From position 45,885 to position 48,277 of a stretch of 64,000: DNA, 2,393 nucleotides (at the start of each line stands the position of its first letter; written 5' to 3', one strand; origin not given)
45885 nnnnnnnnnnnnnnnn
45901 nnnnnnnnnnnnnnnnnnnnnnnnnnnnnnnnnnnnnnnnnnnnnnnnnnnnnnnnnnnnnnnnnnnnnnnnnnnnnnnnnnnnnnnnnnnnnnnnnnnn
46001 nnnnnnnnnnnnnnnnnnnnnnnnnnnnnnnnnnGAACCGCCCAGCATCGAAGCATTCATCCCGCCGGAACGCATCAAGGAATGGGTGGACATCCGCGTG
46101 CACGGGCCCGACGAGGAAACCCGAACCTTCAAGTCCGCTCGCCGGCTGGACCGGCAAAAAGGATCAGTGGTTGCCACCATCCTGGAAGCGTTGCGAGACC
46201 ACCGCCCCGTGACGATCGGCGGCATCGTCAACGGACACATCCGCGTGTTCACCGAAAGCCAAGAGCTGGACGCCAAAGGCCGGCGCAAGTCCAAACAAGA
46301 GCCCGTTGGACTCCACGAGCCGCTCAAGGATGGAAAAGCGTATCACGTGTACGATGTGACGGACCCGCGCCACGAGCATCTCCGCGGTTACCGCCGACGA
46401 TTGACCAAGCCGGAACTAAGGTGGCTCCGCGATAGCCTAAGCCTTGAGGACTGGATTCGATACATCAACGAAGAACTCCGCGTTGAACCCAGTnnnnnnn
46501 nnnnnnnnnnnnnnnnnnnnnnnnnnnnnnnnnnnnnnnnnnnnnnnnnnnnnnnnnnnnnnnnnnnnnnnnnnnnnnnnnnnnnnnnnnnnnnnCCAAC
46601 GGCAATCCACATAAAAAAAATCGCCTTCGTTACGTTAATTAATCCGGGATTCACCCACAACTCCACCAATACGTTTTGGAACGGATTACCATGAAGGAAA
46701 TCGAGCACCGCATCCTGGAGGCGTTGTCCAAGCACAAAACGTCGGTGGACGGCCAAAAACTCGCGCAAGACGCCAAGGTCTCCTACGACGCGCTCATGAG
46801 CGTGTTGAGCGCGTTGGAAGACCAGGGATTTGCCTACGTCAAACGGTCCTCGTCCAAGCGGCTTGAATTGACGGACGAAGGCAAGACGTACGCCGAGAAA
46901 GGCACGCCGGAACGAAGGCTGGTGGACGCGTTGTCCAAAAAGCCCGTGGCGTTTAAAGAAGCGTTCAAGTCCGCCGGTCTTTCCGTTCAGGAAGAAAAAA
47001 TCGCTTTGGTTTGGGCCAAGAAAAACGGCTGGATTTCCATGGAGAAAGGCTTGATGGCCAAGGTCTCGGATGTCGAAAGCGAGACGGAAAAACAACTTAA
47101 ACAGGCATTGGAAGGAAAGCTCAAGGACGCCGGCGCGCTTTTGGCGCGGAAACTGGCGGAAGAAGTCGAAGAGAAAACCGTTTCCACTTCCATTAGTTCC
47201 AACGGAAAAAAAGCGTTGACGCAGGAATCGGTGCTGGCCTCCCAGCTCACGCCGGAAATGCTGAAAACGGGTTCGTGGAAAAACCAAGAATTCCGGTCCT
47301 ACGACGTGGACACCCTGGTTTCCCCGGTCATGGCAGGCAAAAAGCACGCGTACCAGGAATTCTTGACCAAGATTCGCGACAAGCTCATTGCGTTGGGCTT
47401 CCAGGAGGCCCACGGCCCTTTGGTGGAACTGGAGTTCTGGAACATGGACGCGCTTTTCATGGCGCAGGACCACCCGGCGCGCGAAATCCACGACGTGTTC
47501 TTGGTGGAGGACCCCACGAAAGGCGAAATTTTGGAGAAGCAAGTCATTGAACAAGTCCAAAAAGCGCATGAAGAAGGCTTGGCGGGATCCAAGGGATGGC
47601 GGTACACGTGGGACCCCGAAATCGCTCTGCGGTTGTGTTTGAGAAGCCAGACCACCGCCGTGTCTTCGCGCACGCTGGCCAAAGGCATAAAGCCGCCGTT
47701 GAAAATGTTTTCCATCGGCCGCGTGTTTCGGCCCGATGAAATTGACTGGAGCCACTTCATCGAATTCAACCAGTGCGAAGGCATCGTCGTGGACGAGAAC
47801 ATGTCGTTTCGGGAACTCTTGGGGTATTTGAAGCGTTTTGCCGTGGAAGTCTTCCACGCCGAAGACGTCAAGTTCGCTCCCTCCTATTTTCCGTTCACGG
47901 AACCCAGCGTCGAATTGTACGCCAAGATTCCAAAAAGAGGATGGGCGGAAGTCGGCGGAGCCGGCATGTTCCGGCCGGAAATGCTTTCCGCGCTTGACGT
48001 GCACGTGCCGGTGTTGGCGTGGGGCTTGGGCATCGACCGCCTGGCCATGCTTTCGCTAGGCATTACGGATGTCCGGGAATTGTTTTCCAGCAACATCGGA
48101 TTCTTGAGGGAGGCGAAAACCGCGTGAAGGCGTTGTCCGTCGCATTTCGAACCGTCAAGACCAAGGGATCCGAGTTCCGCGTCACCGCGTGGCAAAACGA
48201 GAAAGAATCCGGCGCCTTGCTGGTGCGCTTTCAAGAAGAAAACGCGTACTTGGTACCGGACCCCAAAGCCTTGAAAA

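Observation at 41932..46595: Candidate novel nucleotide-signalling or toxSAS-like module: split PRTase-like protein plus RSH (RelA/SpoT synthetase+TGS) protein, with a divergent HD-motif gene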

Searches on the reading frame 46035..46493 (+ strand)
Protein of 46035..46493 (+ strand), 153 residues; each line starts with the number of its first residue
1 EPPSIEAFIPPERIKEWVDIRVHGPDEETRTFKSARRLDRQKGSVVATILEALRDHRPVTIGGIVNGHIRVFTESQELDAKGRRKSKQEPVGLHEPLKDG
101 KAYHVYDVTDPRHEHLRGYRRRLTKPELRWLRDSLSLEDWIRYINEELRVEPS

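Call 49: search_solved_structures(query=A2, max_evalue=10, show_alignments=2)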
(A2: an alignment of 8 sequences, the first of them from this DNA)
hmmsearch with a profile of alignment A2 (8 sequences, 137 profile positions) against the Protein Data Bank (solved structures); distinct sequences matched with E-value up to 10: 5.
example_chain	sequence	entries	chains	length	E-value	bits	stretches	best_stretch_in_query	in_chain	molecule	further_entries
4a4k_A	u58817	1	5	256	0.23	14.7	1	49-100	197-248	ANTIVIRAL HELICASE SKI2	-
4a4z_A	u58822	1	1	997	0.43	13.8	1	50-107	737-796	ANTIVIRAL HELICASE SKI2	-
28vy_6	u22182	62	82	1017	0.61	13.4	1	73-130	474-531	DNA replication licensing factor MCM6 | Minichromosome Maintenance 6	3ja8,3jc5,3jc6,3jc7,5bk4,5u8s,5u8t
6n5m_B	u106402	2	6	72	0.87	12.9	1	47-121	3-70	TNFAIP3-interacting protein 1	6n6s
5mc6_h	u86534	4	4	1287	1.4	12.2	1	50-107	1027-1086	Antiviral helicase SKI2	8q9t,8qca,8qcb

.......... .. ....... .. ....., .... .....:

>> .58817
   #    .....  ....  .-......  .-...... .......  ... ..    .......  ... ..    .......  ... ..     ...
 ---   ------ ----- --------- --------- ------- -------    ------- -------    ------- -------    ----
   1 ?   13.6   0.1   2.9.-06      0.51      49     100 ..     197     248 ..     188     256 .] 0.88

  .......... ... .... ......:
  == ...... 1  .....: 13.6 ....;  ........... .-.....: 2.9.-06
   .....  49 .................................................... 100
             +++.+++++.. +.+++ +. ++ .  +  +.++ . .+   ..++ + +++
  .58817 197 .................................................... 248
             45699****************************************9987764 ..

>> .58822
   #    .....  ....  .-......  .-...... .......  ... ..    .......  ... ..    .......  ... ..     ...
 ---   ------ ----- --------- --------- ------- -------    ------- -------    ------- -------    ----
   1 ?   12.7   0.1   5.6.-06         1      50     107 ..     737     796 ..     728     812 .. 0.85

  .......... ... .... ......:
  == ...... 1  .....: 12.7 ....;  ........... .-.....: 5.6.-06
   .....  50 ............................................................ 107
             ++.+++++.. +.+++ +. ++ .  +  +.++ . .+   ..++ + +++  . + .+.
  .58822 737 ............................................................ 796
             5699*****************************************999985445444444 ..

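Call 101: search_protein_families(library=pfam, proteins=[window:46035-46493:+], max_evalue=10)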
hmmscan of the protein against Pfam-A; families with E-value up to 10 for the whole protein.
seq(153 aa): 1 family
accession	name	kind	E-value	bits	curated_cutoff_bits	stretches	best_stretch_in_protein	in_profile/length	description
PF14783.12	BBS2_Mid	-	0.21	12.2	27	1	23-94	18-84/108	Ciliary BBSome complex subunit 2, middle region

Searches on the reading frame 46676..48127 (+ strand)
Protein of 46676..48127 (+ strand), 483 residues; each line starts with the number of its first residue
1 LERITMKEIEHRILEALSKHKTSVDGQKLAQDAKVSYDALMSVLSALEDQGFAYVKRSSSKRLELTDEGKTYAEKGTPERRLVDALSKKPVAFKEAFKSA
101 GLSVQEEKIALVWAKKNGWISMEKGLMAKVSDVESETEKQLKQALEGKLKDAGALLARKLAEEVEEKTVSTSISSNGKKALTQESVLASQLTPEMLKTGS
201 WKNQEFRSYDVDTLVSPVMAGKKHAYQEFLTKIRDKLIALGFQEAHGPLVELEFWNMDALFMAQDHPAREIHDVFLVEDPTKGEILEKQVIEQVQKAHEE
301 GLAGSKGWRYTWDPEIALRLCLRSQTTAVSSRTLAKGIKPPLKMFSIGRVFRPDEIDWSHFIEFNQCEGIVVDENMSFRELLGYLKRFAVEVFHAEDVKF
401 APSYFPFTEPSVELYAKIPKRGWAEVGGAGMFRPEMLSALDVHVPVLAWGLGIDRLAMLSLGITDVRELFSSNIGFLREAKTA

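Call 11: find_related_loci(query=window:46676-48127:+, collection=genome_contigs, flank=10000)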
Query window:46676-48127:+ (483 aa) in genome_contigs; peptide patterns used: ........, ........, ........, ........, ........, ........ (x = any residue, [..] = any of these).
192 stretches matched a pattern; 172 encode a relative of the query (tblastn E <= 1e-3); the best 80 are kept; 80 distinct loci.
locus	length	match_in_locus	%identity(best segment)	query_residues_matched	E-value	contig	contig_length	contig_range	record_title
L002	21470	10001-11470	59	5-478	0e+0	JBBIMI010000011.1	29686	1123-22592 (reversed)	MAG: Candidatus Micrarchaeota archaeon isolate TCS170221_bin_229 NODE_1243_length_29686_cov_3.5964, whole genome shotgun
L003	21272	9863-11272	61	6-478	0e+0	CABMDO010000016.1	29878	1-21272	uncultured archaeon isolate LFW-144_1 genome assembly, contig: LFW1441_23, whole genome shotgun sequence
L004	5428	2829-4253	59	6-478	0e+0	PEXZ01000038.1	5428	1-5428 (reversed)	MAG: Candidatus Micrarchaeota archaeon CG08_land_8_20_14_0_20_59_11 CG08_land_8_20_14_0.20_scaffold_14099_c, whole genom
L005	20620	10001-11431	58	4-478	0e+0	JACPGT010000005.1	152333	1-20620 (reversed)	MAG: Candidatus Micrarchaeota archaeon isolate NC_groundwater_395_Ag_B-0.1um_58_13 GD18-4_B1_scaffold_180637, whole geno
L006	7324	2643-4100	59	6-479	0e+0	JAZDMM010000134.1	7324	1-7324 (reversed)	MAG: Candidatus Micrarchaeota archaeon isolate MEGAHIT-group-0.651 k141_3178149, whole genome shotgun sequence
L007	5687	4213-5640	57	5-478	0e+0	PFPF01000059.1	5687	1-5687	MAG: Candidatus Micrarchaeota archaeon CG_4_10_14_0_2_um_filter_60_11 CG_4_10_14_0.2_scaffold_8470_c, whole genome shotg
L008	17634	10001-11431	57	4-478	3e-177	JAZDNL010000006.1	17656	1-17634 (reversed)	MAG: Candidatus Micrarchaeota archaeon isolate MEGAHIT-group-0.708 k141_8530281, whole genome shotgun sequence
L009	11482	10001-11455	54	6-479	5e-177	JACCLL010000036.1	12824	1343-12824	MAG: Candidatus Micrarchaeota archaeon isolate Sv246 k141_6552844, whole genome shotgun sequence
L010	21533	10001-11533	55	4-479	4e-175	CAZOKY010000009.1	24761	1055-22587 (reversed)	MAG TPA_asm: Candidatus Micrarchaeota archaeon isolate SRP178699_co1_600 genome assembly, contig: NODE_2287_length_24761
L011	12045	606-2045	55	4-479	8e-175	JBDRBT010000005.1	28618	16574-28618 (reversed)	MAG: Candidatus Micrarchaeota archaeon isolate MEGAHIT-group-1.142 k141_11532285, whole genome shotgun sequence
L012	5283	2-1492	55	8-479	1e-177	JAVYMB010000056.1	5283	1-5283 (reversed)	MAG: Candidatus Norongarragalinales archaeon isolate DPZ-2_202101_bins_83 DPZ-2_202101_bins_83_scaffold_56, whole genome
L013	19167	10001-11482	55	4-480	4e-174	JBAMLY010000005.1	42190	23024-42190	MAG: Candidatus Micrarchaeia archaeon isolate MAG17 ExploCarb_3808S_S2_258_length_42190_cov_24, whole genome shotgun seq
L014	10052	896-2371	56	5-479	5e-174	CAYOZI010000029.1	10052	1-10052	MAG TPA_asm: Candidatus Micrarchaeota archaeon isolate SRP050083_co2_24 genome assembly, contig: NODE_5387_length_10052_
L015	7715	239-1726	54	12-479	6e-174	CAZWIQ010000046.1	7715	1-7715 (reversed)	MAG TPA_asm: Candidatus Micrarchaeota archaeon isolate SRP098346_co1_177 genome assembly, contig: NODE_13047_length_7715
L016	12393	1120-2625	54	5-478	5e-172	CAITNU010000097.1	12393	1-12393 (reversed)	uncultured Candidatus Micrarchaeota archaeon isolate AlinenSediments_bin-0467 genome assembly, contig: bin-0467:097/102,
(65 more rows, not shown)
